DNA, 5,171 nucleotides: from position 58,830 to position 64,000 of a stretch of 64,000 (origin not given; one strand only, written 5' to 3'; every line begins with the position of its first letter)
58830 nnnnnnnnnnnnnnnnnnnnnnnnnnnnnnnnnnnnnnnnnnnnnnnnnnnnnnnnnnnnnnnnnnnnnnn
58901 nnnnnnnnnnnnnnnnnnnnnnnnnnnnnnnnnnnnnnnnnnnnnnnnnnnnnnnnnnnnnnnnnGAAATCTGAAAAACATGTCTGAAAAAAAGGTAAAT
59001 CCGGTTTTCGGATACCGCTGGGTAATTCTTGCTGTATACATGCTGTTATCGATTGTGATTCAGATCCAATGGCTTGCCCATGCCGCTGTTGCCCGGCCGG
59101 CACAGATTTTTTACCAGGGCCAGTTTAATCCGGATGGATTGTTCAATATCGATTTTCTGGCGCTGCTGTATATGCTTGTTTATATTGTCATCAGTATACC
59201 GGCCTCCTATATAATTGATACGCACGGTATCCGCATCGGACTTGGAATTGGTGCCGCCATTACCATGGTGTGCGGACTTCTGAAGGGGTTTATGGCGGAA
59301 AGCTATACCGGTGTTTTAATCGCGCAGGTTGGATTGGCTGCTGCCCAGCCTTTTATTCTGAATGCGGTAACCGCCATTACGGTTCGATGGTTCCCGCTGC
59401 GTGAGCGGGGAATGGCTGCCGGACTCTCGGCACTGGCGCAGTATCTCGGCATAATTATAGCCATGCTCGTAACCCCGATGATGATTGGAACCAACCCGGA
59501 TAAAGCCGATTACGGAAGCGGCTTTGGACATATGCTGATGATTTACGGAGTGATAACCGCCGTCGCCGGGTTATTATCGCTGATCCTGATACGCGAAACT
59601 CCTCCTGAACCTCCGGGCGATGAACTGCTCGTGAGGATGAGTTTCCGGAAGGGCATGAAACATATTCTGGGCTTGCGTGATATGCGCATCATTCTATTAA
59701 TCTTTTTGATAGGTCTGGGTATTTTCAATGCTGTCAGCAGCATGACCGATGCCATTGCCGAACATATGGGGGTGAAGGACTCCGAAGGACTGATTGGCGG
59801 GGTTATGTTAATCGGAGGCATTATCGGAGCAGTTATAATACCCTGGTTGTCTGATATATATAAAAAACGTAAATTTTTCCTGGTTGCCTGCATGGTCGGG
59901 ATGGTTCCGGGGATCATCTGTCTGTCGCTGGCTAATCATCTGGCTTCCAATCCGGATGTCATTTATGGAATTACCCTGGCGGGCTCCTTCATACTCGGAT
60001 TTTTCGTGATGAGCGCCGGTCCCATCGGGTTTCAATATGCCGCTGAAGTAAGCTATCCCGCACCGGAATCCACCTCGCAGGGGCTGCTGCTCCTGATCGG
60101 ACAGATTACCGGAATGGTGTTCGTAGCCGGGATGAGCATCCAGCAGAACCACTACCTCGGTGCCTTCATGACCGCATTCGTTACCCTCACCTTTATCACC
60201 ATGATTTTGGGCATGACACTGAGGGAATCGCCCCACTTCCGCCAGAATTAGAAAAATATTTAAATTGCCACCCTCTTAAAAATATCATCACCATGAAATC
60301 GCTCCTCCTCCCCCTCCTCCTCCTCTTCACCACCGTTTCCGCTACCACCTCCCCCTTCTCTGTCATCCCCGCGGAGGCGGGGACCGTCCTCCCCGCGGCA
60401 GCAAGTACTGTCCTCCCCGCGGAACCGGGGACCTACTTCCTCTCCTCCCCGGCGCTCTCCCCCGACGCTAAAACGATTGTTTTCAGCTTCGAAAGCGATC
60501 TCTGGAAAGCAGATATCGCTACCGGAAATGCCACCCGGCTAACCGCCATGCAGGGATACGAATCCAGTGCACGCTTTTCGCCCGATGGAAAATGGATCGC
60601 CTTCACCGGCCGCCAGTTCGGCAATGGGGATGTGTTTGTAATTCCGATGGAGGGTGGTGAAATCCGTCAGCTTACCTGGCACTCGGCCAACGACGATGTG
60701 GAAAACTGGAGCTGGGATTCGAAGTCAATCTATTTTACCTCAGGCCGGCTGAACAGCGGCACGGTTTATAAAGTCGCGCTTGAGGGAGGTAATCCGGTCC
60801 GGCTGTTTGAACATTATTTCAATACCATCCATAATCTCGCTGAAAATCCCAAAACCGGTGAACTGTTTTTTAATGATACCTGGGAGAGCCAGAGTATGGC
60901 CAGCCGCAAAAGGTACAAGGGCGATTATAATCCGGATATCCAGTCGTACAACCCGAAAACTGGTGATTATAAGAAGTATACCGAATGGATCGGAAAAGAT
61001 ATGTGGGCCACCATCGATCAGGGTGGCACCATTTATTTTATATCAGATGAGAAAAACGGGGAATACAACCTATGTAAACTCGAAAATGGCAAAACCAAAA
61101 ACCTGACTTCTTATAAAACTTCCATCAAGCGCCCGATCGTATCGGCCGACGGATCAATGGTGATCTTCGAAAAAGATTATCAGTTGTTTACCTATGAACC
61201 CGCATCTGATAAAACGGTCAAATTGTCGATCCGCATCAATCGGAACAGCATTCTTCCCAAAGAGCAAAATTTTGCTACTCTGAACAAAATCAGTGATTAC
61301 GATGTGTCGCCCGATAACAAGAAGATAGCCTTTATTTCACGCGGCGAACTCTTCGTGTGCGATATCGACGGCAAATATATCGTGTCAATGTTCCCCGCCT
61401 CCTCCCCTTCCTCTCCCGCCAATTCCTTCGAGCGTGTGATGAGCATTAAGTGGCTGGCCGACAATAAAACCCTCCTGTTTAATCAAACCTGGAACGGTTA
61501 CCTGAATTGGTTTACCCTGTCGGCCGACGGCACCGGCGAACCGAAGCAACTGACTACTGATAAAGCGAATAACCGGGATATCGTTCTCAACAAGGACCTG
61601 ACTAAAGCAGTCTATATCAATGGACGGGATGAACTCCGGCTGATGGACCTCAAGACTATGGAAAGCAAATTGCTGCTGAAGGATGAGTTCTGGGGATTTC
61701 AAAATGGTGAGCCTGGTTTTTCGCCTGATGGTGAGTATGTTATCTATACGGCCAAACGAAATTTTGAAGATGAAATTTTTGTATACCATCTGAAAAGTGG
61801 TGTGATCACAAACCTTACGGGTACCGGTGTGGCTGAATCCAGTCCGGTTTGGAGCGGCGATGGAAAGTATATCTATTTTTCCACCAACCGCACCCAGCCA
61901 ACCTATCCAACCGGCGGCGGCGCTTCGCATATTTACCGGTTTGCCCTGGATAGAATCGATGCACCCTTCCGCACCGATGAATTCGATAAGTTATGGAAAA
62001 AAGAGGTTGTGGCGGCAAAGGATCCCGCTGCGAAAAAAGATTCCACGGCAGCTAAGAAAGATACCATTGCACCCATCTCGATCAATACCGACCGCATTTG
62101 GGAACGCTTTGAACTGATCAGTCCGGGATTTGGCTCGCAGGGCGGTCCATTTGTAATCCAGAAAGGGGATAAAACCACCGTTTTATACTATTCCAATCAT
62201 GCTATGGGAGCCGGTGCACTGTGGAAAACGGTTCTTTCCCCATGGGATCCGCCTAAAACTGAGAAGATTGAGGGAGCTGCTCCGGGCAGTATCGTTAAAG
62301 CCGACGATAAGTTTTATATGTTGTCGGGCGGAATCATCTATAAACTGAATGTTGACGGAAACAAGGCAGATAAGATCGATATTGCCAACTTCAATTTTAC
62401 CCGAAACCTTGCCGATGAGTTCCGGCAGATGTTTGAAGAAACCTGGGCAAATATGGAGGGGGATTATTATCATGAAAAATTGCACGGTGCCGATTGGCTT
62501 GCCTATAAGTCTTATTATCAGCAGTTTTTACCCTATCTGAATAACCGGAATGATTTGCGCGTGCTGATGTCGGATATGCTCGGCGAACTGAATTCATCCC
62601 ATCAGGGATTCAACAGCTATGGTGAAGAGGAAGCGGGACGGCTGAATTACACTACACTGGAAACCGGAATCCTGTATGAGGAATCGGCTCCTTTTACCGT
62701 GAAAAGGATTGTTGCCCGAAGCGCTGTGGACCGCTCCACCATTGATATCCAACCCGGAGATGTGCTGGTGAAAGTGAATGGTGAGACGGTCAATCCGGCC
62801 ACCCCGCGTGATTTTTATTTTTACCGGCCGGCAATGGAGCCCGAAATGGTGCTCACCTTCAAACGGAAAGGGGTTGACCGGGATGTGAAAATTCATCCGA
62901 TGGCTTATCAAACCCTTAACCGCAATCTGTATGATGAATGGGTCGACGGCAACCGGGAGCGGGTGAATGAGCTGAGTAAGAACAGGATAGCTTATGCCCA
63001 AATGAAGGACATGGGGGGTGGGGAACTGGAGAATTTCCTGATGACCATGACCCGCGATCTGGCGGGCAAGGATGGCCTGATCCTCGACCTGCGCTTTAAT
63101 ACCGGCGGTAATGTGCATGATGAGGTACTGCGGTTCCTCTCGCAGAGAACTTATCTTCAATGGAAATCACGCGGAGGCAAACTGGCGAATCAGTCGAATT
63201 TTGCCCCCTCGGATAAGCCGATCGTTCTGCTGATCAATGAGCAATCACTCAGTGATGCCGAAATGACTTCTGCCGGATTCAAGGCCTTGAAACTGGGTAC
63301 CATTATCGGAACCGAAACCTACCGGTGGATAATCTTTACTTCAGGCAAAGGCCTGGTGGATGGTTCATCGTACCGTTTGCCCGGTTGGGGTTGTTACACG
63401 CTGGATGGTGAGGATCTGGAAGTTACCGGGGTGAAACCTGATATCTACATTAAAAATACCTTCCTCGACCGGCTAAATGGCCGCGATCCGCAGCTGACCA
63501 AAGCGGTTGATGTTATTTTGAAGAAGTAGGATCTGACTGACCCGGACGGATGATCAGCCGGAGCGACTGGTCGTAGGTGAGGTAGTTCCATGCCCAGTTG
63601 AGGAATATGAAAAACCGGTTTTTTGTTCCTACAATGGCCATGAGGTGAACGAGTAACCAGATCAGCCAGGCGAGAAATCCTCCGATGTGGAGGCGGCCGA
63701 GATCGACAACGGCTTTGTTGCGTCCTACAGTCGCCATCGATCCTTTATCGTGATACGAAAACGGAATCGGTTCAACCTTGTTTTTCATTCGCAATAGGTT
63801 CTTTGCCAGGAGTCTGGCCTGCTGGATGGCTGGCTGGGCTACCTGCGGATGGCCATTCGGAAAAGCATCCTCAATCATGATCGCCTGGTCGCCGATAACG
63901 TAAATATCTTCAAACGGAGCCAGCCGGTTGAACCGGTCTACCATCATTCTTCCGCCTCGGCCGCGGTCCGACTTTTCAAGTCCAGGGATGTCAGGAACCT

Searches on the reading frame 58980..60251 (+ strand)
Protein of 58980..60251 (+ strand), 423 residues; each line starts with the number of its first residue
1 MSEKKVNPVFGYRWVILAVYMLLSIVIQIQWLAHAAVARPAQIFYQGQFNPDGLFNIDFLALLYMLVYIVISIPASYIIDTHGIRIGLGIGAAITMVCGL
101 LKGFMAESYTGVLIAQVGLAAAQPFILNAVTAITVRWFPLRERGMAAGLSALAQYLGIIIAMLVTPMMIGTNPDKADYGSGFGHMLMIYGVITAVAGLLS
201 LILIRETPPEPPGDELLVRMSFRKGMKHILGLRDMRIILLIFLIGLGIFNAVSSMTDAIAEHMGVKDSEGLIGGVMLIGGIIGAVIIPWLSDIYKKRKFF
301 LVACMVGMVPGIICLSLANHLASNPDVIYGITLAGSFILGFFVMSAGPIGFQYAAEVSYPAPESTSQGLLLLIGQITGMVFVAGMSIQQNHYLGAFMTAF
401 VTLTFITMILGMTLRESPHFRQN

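Call 72: search_protein_families(library=pfam, proteins=[window:58980-60251:+], max_evalue=0.0001)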
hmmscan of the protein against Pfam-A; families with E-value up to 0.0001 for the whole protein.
window:58980-60251:+ (423 aa): 2 families
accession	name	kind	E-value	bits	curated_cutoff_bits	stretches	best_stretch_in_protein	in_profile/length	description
PF07690.21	MFS_1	-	9.5e-28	97.5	33.4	1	55-380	33-345/347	Major Facilitator Superfamily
PF00083.30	Sugar_tr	-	4.5e-08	32.8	22.3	1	247-420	17-197/452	Sugar (and other) transporter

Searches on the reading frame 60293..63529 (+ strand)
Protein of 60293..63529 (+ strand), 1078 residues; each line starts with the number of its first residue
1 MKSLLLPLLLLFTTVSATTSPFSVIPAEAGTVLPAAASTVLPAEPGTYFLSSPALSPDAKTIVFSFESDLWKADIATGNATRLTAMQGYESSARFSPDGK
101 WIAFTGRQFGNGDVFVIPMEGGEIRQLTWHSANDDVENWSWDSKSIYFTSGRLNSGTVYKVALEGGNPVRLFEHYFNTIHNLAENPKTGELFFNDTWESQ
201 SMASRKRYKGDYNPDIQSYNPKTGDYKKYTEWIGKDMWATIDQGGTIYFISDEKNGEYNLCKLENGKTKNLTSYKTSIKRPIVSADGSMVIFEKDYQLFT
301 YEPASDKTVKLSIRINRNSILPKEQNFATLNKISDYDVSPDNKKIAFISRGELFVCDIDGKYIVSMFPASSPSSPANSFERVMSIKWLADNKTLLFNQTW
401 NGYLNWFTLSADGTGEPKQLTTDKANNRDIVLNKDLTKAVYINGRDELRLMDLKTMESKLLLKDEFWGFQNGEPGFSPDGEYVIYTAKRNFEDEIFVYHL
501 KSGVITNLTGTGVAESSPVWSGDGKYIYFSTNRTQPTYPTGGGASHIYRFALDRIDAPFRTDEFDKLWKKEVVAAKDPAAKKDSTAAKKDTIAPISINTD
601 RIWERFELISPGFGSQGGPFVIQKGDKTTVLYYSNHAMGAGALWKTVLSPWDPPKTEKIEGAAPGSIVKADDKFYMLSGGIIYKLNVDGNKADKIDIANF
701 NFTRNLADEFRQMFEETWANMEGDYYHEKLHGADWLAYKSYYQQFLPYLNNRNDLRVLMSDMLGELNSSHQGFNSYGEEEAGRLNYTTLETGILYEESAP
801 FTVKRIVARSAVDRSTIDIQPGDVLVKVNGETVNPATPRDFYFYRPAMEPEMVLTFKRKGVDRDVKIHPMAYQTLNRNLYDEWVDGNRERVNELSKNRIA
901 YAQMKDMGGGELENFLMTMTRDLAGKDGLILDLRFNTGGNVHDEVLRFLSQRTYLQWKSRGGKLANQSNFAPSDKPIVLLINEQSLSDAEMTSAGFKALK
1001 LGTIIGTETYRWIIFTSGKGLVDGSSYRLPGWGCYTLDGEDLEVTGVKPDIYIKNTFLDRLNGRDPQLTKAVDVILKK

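Call 72: search_protein_families(library=pfam, proteins=[window:60293-63529:+], max_evalue=0.0001)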
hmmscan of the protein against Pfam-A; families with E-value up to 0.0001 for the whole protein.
window:60293-63529:+ (1078 aa): 5 families
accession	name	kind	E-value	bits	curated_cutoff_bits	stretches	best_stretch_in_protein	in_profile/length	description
PF03572.23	Peptidase_S41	-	2.9e-24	86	24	1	899-1052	2-164/165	Peptidase family S41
PF07676.18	PD40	-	1.4e-23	82.7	20.9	1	81-116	2-38/38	WD40-like Beta Propeller Repeat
PF14684.11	Tricorn_C1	-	2e-16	60.1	24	1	707-764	2-59/59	Tricorn protease C1 domain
PF00930.27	DPPIV_N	-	4.7e-13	49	22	0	61-135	6-85/354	Dipeptidyl peptidase IV (DPP IV) N-terminal region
PF25174.1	Beta-prop_THOC3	-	1e-05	25.1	305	0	74-163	75-158/272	THOC3 beta-propeller domain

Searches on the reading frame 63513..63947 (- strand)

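Call 72: search_protein_families(library=pfam, proteins=[window:63513-63947:-], max_evalue=0.0001)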
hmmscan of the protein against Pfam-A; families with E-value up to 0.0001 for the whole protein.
window:63513-63947:- (144 aa): 1 family
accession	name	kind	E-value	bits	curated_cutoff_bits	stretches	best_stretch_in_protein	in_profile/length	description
PF22366.1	NDH2_C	-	1.8e-10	41.3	27.7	1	68-123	2-58/62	NDH2 C-terminal domain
